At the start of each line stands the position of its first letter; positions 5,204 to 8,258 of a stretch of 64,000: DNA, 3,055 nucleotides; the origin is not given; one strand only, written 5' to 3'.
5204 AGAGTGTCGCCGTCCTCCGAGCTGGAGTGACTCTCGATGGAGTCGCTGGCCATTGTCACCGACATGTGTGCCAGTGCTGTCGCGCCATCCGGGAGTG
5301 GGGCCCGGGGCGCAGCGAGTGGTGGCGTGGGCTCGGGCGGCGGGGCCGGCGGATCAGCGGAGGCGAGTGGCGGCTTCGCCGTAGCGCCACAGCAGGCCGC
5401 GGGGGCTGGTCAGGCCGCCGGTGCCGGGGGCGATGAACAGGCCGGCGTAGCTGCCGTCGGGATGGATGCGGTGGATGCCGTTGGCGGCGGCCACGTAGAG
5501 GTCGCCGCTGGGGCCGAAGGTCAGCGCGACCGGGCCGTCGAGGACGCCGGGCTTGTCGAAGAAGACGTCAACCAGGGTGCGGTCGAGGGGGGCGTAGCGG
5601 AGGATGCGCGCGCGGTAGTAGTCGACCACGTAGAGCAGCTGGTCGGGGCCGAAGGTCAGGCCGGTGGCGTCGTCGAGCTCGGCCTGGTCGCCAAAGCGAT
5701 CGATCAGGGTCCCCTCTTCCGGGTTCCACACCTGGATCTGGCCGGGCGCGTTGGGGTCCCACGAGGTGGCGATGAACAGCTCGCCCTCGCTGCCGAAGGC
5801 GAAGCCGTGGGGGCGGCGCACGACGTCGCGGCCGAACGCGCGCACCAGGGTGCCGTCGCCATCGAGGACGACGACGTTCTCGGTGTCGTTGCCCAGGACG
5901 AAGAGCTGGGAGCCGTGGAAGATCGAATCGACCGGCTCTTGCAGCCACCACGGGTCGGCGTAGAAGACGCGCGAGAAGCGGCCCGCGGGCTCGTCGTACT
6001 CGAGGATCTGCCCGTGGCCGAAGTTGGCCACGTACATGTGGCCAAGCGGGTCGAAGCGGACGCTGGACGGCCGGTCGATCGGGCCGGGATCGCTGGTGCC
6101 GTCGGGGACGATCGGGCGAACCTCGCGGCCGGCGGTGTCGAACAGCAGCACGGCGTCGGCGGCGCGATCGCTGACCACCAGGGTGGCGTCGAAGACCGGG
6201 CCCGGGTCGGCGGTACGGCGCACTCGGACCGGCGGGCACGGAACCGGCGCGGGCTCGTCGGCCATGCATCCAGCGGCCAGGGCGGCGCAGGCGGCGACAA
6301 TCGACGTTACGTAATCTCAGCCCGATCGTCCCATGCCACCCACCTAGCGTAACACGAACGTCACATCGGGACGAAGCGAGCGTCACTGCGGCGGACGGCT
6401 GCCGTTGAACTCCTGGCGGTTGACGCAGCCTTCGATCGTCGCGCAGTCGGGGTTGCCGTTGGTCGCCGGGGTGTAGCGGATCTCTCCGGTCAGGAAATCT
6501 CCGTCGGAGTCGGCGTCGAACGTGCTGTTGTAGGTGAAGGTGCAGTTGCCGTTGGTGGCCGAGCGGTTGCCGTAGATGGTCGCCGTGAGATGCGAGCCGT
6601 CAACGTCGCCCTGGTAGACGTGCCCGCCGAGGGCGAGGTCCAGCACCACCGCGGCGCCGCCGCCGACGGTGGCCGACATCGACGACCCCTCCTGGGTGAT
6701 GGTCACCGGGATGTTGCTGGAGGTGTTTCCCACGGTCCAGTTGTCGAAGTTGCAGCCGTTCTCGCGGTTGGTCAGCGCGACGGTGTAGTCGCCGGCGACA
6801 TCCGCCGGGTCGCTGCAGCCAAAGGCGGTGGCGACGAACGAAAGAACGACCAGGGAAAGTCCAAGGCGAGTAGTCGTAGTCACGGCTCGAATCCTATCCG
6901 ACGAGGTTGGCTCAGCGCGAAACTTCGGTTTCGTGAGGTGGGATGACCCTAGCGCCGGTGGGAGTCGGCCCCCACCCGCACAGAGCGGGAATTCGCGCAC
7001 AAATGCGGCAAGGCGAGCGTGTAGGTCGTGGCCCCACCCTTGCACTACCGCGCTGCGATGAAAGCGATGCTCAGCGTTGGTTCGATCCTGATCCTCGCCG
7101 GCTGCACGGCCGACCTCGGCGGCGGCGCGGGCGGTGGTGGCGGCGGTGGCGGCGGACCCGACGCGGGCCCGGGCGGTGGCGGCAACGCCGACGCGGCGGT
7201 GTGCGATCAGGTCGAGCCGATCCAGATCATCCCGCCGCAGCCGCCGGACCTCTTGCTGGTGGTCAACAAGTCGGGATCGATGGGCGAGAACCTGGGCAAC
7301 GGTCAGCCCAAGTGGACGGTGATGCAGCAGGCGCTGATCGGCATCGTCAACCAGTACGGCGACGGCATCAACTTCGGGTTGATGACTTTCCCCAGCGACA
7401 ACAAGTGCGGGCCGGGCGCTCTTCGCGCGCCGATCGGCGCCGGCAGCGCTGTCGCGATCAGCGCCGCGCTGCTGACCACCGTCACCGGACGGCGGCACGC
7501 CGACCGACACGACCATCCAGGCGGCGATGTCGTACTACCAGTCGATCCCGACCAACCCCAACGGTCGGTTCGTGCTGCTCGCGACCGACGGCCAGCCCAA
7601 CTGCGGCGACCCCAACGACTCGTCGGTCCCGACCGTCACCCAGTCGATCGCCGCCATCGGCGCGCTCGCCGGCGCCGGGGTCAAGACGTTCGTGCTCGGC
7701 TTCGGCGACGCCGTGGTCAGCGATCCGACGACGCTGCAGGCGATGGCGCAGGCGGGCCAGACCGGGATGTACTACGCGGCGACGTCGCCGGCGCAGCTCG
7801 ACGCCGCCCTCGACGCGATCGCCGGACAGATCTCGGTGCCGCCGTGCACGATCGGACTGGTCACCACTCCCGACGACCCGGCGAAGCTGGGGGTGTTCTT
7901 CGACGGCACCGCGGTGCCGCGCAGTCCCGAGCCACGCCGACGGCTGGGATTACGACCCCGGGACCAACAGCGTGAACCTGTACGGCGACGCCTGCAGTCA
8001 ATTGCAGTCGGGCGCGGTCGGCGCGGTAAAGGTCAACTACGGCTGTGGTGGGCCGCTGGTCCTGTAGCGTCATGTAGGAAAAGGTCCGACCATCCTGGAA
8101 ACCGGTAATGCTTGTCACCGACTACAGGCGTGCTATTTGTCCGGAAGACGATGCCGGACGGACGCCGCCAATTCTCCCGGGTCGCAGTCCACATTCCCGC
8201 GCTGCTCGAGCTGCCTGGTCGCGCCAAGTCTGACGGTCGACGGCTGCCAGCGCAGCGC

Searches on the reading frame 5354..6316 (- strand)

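Call 23: search_protein_families(library=pfam, proteins=[window:5354-6316:-], max_evalue=0.001)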
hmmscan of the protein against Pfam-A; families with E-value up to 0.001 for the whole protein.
window:5354-6316:- (320 aa): 4 families
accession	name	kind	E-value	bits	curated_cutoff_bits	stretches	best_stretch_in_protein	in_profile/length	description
PF01436.27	NHL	-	7.8e-12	45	20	0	215-241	2-28/28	NHL repeat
PF08450.18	SGL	-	4.2e-05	23.7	26.3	0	225-289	11-71/246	SMP-30/Gluconolactonase/LRE-like region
PF23500.1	DUF7133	-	0.00032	20.5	27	0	221-238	335-352/385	Domain of unknown function (DUF7133)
PF25021.1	TEN_NHL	-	0.00034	20.1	27.1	0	259-291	30-62/357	Teneurin NHL domain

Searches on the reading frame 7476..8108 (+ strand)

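Call 23: search_protein_families(library=pfam, proteins=[window:7476-8108:+], max_evalue=0.001)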
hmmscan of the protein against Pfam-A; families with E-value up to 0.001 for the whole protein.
window:7476-8108:+ (210 aa): 1 family
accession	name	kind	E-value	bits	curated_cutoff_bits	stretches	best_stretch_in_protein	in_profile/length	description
PF00092.34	VWA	-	5.3e-05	24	23.8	1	6-109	76-169/174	von Willebrand factor type A domain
